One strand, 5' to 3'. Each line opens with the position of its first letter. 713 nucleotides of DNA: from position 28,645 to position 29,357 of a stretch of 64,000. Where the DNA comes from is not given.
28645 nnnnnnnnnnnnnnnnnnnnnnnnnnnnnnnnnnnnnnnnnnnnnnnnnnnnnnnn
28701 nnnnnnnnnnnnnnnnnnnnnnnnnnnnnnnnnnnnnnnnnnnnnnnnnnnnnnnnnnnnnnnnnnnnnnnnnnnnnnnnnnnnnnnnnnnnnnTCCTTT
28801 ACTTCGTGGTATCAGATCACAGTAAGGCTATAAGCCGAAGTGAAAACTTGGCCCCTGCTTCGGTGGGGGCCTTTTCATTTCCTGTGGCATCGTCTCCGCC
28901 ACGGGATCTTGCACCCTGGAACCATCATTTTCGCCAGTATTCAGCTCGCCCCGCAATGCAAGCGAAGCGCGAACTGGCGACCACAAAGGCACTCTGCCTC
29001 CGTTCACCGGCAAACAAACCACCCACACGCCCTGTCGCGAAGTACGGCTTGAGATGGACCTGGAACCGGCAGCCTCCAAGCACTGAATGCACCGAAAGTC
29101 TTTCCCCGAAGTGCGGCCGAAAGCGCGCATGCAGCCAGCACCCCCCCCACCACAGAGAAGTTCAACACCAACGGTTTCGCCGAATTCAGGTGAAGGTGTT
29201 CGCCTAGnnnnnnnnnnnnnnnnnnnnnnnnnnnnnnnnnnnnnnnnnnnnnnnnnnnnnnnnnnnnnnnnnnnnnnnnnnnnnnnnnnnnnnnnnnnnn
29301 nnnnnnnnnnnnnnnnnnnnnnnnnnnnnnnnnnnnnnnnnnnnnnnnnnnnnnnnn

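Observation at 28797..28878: Predicted tracrRNA divergent from cas9: anti-repeat, nexus-like motif, terminator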

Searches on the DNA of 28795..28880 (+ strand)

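Call 36: build_rna_model(alignment_id=A2, structure=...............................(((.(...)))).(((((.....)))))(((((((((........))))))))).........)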
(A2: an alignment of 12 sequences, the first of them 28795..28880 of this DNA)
Model R1 built from alignment A2 (12 sequences, 94 columns); structure: as given.
model positions 86; base pairs 17; branch points 2; effective number of sequences 1.68; information 0.661 bits per position. Calibrated on 0.2 Mb of random sequence (short: E-values are rough).
structure used (alignment columns):
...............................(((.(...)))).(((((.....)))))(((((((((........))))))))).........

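Call 38: search_with_rna_model(model_id=R1, sources=[window, L003, L004, L005, L006, L007, L008, L009, L010, L011, L012, L013, L014, L015, L016, L017, L018, L019, L020, L021, L022, L023, L024, L025, L026, L027, L028, L029, L030, L031, L032, L033, L034, L035, L036, L037, L038, L039, L040, L041, L042, L043, L044, L045, L046, L047, L048, L049, L050, L051, L052, L053, L054, L055, L056, L057, L058, L059, L060, L061, L062, L063, L064, L065, L066, L067, L068, L069, L070, L071, L072, L073, L074, L075, L076, L077, L078, L079, L080, L081, L082, L083, L084, L085, L086, L087, L088, L089, L090, L091, L092, L093, L094, L095, L096, L097, L098, L099, L100, L101], max_evalue=1)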
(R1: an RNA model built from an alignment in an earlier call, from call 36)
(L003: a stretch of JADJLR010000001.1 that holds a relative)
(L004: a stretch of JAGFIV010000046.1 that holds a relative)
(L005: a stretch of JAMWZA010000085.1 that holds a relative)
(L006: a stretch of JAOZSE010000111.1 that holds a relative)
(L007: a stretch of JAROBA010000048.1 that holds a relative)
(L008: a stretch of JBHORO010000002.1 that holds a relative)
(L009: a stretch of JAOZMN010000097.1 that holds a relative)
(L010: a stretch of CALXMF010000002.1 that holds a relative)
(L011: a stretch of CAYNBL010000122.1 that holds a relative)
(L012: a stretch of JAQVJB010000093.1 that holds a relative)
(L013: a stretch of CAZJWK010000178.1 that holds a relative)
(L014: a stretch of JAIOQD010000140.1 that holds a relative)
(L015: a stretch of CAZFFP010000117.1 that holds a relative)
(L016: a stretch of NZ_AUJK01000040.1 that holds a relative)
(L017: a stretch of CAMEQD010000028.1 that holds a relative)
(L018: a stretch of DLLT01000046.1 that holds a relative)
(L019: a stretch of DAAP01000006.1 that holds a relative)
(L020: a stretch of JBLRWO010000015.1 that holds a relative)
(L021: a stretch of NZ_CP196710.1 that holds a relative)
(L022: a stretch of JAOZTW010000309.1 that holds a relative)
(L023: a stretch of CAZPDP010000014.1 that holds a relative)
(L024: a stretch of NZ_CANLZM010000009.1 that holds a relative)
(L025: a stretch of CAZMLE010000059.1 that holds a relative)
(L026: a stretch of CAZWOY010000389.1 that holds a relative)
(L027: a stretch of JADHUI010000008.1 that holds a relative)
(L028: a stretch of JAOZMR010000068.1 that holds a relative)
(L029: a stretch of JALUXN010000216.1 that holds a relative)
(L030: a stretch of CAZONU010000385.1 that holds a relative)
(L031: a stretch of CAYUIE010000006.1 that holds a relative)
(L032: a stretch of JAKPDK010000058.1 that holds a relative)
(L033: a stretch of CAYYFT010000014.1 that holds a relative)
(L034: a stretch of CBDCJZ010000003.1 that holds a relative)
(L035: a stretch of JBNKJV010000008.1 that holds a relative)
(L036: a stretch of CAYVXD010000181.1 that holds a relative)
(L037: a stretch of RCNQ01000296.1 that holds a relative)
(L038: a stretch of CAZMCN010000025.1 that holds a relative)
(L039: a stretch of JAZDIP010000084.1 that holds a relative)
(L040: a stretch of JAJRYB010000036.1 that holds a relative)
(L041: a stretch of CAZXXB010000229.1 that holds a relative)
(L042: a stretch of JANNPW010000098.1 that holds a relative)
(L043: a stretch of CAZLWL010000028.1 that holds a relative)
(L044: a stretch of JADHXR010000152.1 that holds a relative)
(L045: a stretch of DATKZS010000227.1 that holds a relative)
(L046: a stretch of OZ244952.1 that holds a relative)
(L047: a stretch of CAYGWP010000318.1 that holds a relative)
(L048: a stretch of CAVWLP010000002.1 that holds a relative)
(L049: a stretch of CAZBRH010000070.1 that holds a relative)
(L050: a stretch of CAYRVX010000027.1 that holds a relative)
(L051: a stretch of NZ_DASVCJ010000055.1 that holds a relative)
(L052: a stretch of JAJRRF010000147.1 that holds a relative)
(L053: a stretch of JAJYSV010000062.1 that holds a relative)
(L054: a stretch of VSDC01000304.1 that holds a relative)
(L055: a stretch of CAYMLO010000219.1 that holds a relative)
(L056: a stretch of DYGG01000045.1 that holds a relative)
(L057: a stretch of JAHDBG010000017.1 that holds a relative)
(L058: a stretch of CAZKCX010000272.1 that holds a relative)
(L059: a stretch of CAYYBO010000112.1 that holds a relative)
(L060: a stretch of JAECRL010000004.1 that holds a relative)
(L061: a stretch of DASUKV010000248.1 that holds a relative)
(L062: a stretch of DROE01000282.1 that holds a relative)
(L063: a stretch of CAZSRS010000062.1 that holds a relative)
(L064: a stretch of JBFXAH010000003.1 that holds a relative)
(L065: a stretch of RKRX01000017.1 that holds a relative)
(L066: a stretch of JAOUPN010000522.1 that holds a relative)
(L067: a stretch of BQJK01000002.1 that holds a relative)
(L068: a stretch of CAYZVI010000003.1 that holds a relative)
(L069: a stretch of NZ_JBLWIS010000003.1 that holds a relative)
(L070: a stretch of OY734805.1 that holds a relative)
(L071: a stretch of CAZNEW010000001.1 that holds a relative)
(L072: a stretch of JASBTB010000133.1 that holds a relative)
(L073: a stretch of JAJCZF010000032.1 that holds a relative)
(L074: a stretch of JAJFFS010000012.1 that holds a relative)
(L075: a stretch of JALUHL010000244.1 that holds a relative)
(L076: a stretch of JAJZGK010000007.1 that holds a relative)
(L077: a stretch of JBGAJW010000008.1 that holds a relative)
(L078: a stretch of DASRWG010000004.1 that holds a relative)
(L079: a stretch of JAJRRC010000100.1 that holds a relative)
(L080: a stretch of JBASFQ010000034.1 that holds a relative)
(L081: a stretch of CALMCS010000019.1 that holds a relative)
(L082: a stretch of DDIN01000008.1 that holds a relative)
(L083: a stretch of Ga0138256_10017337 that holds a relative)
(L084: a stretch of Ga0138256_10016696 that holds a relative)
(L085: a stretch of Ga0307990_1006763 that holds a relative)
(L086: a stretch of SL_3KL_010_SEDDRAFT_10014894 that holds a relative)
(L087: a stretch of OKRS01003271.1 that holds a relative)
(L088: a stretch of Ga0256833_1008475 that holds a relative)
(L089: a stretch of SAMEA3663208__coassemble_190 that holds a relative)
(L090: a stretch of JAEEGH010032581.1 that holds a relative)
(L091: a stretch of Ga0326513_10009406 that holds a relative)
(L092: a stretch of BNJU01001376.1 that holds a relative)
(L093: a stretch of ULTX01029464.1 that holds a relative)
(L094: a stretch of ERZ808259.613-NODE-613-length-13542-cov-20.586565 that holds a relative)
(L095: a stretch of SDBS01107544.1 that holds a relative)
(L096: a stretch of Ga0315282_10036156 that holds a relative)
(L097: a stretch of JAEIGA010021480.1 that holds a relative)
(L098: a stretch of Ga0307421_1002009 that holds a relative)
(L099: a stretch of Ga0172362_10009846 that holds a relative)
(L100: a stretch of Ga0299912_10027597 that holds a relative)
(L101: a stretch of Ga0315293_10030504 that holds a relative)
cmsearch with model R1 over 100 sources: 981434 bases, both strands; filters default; matches with E-value up to 1: 39.
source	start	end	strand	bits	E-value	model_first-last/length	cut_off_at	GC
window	28795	28880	+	104.8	2.6e-23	1-86/86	no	0.48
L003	4872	4958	-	102.9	8.2e-23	1-86/86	no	0.49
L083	1699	1785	-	102.9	8.2e-23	1-86/86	no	0.49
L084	910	995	-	102.8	8.5e-23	1-86/86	no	0.48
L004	4021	4113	-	69.2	2.8e-14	1-86/86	no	0.49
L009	2061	2151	-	56.3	5.2e-11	1-86/86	no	0.32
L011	832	921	+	55.5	8.5e-11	1-86/86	no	0.39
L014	4226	4314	-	54.4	1.6e-10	1-86/86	no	0.42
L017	4849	4937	-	53.9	2.1e-10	1-86/86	no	0.4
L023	4845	4937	-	53.6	2.6e-10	1-86/86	no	0.39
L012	603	692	+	53.1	3.4e-10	1-86/86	no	0.44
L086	478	569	-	51.7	7.7e-10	1-86/86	no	0.39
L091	1788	1874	-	50.4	1.7e-09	1-86/86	no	0.34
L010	4830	4916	-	49.9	2.2e-09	1-86/86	no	0.38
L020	4851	4936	-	49.5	2.7e-09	1-86/86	no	0.42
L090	4730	4816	-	47.8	7.7e-09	1-86/86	no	0.34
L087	1499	1587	-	47.4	9.7e-09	1-86/86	no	0.4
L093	4767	4856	-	42.8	1.4e-07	1-86/86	no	0.39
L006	46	141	-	42.8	1.4e-07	1-86/86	no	0.45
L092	4824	4913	-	42.7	1.5e-07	1-86/86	no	0.37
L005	4404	4506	-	41.4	3.1e-07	1-86/86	no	0.43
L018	4767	4856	-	41.1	3.9e-07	1-86/86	no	0.4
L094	4768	4857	-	41.1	3.9e-07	1-86/86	no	0.4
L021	4855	4944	-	40.4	5.8e-07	1-86/86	no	0.39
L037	1232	1318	-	39.5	9.6e-07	1-86/86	no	0.32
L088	66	161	-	39.2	1.1e-06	1-86/86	no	0.43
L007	4847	4933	-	39.1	1.2e-06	1-86/86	no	0.44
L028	1444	1534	-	38.3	1.9e-06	1-86/86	no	0.43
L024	4854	4945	-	37.4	3.4e-06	1-86/86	no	0.45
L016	1096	1185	-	36.4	6e-06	1-86/86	no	0.4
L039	4851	4948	-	36.1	7e-06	1-86/86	no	0.38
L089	4807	4887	-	35.3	1.1e-05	1-86/86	no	0.37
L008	4824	4933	-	28.1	0.00073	1-86/86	no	0.47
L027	4825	4923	-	19.7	0.1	1-86/86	no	0.4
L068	9364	9445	-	19.4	0.12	1-86/86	no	0.44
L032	4802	4893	-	18.4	0.22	1-86/86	no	0.53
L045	4792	4892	-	17.9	0.29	1-86/86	no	0.55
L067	9674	9744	-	17.3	0.41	1-86/86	no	0.42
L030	85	179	-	16.1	0.8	1-86/86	no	0.58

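Call 39: search_with_rna_model(model_id=R1, sources=[L102, L103, L104, L105, L106, L107, L108, L109, L110, L111, L112, L113, L114, L115, L116, L117, L118, L119, L120, L121, L122, L123, L124, L125, L126, L127, L128, L129, L130, L131, L132, L133, L134, L135, L136, L137, L138, L139, L140, L141, L142, L143, L144, L145, L146, L147, L148, L149, L150, L151, L152, L153, L154, L155, L156, L157, L158, L159, L160, L161, L162], max_evalue=1)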
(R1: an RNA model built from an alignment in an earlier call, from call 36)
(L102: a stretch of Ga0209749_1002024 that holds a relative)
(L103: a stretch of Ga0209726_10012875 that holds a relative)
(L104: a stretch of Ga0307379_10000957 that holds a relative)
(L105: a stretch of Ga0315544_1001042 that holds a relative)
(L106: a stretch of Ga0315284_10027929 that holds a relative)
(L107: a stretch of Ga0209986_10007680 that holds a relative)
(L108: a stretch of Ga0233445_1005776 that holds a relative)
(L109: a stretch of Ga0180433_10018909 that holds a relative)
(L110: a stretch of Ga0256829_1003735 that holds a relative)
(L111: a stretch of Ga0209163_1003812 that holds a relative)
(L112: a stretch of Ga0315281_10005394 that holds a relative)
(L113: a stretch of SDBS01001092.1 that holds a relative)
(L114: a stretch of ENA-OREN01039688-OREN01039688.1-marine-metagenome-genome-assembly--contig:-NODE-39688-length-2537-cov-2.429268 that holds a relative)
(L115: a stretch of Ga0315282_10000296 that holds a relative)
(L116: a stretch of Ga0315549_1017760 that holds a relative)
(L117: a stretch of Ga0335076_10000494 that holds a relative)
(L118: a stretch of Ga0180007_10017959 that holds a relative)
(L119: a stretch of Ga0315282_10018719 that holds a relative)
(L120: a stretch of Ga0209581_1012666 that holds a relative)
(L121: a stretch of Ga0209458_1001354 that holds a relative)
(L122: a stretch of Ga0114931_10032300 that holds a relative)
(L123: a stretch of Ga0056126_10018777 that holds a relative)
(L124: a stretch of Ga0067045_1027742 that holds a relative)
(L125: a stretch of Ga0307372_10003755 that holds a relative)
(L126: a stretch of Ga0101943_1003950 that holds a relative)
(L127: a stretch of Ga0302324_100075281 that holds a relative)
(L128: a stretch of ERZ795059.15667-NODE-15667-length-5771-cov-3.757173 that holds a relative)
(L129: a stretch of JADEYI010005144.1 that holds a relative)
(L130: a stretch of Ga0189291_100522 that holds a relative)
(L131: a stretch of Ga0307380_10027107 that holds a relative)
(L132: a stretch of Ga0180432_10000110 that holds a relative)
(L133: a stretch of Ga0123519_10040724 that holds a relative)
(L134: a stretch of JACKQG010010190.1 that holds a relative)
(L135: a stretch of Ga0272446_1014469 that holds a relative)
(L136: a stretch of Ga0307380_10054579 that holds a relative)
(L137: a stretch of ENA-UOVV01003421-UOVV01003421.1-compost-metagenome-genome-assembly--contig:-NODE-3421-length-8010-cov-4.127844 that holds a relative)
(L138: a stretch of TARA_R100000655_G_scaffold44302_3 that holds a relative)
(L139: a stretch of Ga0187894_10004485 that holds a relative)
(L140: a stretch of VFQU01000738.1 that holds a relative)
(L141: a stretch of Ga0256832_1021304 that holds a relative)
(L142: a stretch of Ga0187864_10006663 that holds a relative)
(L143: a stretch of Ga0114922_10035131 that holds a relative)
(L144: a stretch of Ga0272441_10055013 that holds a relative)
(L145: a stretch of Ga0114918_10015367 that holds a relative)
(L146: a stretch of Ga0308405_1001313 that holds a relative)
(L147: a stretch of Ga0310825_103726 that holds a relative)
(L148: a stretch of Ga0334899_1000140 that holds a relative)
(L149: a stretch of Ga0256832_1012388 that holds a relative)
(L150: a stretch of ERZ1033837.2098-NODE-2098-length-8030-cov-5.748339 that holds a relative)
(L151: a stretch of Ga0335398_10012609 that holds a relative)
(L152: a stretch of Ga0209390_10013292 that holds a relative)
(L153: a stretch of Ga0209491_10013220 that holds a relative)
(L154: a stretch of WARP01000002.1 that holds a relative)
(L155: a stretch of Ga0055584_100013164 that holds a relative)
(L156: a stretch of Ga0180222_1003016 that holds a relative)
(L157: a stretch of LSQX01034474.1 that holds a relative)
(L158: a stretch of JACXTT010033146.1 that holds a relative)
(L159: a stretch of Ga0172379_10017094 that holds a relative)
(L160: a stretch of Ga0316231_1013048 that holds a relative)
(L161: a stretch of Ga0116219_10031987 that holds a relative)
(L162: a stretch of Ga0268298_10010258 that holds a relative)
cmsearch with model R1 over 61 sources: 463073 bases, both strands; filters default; matches with E-value up to 1: 9.
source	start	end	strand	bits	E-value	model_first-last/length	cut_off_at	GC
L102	4843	4928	-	39.2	5.3e-07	1-86/86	no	0.44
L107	3997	4131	-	23.8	0.0044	1-86/86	no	0.47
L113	3949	4031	-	21.4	0.018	1-86/86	no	0.55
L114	632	718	-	21.2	0.02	1-86/86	no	0.45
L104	4792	4892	-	17.9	0.14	1-86/86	no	0.55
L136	604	682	-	17.6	0.16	1-86/86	no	0.57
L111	506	605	-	16.4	0.33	1-86/86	no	0.53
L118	2045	2148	-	15.8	0.45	1-86/86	no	0.54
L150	5296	5351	-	14.8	0.85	1-86/86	no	0.45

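Call 40: search_with_rna_model(model_id=R1, sources=[window, L003, L084, L004, L009, L011, L014, L017, L023, L012, L086, L091, L010, L020, L090, L087, L093, L006, L092, L005, L018, L021, L037, L088, L007, L028, L024, L016, L039, L089, L008, L102, L163, L166, L169, L170, L172, L173, L175, L177], max_evalue=0.001, make_alignment=true)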
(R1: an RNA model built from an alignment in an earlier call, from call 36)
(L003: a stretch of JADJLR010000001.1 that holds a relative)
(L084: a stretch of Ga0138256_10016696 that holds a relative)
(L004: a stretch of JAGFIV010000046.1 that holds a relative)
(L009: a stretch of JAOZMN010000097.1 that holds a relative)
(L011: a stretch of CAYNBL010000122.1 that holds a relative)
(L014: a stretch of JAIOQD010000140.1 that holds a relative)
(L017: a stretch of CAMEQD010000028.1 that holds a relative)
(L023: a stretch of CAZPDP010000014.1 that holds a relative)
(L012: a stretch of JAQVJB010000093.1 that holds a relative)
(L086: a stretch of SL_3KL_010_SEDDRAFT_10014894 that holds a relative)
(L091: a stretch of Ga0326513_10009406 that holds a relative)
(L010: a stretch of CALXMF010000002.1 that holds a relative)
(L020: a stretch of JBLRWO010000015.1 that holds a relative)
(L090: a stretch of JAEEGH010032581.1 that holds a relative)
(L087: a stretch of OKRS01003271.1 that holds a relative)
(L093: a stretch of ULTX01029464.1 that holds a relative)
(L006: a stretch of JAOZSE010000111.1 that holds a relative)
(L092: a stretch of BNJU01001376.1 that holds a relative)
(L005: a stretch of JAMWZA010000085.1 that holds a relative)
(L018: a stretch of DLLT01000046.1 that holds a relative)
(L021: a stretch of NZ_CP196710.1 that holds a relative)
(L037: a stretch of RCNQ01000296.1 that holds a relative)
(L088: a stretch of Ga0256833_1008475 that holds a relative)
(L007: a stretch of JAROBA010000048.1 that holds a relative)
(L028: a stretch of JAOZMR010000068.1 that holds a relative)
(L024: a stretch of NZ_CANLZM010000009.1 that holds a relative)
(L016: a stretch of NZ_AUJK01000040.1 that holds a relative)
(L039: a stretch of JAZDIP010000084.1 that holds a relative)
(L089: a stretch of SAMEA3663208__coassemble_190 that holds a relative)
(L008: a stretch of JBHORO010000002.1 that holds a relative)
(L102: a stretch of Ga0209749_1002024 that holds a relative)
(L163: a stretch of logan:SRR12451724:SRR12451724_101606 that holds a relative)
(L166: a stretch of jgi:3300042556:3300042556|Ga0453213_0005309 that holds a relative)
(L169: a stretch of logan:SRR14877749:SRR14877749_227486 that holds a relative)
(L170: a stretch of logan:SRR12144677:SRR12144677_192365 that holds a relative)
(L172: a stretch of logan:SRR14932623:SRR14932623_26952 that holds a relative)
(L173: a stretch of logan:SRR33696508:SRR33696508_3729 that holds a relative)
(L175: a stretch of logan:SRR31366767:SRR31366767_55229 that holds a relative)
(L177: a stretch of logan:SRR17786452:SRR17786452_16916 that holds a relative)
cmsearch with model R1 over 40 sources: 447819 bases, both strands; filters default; matches with E-value up to 0.001: 40.
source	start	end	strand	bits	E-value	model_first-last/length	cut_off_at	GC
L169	136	221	-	106.4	4.6e-24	1-86/86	no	0.5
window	28795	28880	+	104.8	1.2e-23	1-86/86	no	0.48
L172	572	657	-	104.7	1.3e-23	1-86/86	no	0.49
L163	4878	4963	-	103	3.4e-23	1-86/86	no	0.52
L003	4872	4958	-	102.9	3.7e-23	1-86/86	no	0.49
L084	910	995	-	102.8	3.9e-23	1-86/86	no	0.48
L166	2908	2993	-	100.6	1.4e-22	1-86/86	no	0.5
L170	70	156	-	99.4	2.9e-22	1-86/86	no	0.52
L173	5880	5965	-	97.9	6.8e-22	1-86/86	no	0.49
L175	1841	1929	-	86.3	5.9e-19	1-86/86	no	0.49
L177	5865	5956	-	71.3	3.8e-15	1-86/86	no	0.53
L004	4021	4113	-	69.2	1.3e-14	1-86/86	no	0.49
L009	2061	2151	-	56.3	2.4e-11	1-86/86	no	0.32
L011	832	921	+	55.5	3.9e-11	1-86/86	no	0.39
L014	4226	4314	-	54.4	7.3e-11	1-86/86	no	0.42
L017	4849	4937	-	53.9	9.5e-11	1-86/86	no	0.4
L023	4845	4937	-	53.6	1.2e-10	1-86/86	no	0.39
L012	603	692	+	53.1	1.5e-10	1-86/86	no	0.44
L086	478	569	-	51.7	3.5e-10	1-86/86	no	0.39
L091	1788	1874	-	50.4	7.7e-10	1-86/86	no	0.34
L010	4830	4916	-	49.9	9.9e-10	1-86/86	no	0.38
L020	4851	4936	-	49.5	1.3e-09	1-86/86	no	0.42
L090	4730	4816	-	47.8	3.5e-09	1-86/86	no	0.34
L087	1499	1587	-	47.4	4.4e-09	1-86/86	no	0.4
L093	4767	4856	-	42.8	6.3e-08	1-86/86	no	0.39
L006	46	141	-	42.8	6.4e-08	1-86/86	no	0.45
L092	4824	4913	-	42.7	6.8e-08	1-86/86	no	0.37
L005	4404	4506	-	41.4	1.4e-07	1-86/86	no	0.43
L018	4767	4856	-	41.1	1.8e-07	1-86/86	no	0.4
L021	4855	4944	-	40.4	2.7e-07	1-86/86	no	0.39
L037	1232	1318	-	39.5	4.4e-07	1-86/86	no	0.32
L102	4843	4928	-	39.2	5.2e-07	1-86/86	no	0.44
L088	66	161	-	39.2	5.2e-07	1-86/86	no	0.43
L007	4847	4933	-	39.1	5.6e-07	1-86/86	no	0.44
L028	1444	1534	-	38.3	8.7e-07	1-86/86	no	0.43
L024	4854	4945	-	37.4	1.5e-06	1-86/86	no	0.45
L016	1096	1185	-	36.4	2.7e-06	1-86/86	no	0.4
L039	4851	4948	-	36.1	3.2e-06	1-86/86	no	0.38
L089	4807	4887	-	35.3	5.1e-06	1-86/86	no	0.37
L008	4824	4933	-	28.1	0.00033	1-86/86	no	0.47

Alignment A3: 40 matches aligned to the model, 194 columns, each read 5' to 3' on its own strand. Consensus structure (alignment columns), stored with it:
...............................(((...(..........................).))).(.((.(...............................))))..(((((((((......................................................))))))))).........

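Call 67: search_with_rna_model(model_id=R1, sources=[L178, L179, L180], max_evalue=0.01)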
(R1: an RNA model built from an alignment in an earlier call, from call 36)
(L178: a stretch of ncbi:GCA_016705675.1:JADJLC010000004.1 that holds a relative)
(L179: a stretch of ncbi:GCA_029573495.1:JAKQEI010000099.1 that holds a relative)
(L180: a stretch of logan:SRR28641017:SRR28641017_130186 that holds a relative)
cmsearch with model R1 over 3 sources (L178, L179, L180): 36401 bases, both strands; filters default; matches with E-value up to 0.01: 3.
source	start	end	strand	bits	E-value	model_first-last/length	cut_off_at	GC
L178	5583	5668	-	102.8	3.2e-24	1-86/86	no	0.48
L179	5874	5962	-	84.7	1.2e-19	1-86/86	no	0.47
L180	3337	3426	-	81.3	8.7e-19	1-86/86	no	0.5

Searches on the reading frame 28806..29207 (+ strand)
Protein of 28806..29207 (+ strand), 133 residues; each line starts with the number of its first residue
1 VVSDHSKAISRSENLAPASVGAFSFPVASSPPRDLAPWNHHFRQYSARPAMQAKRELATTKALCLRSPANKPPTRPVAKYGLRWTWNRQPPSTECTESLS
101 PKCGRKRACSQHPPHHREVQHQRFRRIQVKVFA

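Call 69: search_protein_families(library=pfam, proteins=[window:28806-29207:+], max_evalue=0.01)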
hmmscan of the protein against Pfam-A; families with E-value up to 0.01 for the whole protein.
window:28806-29207:+ (133 aa): 0 families
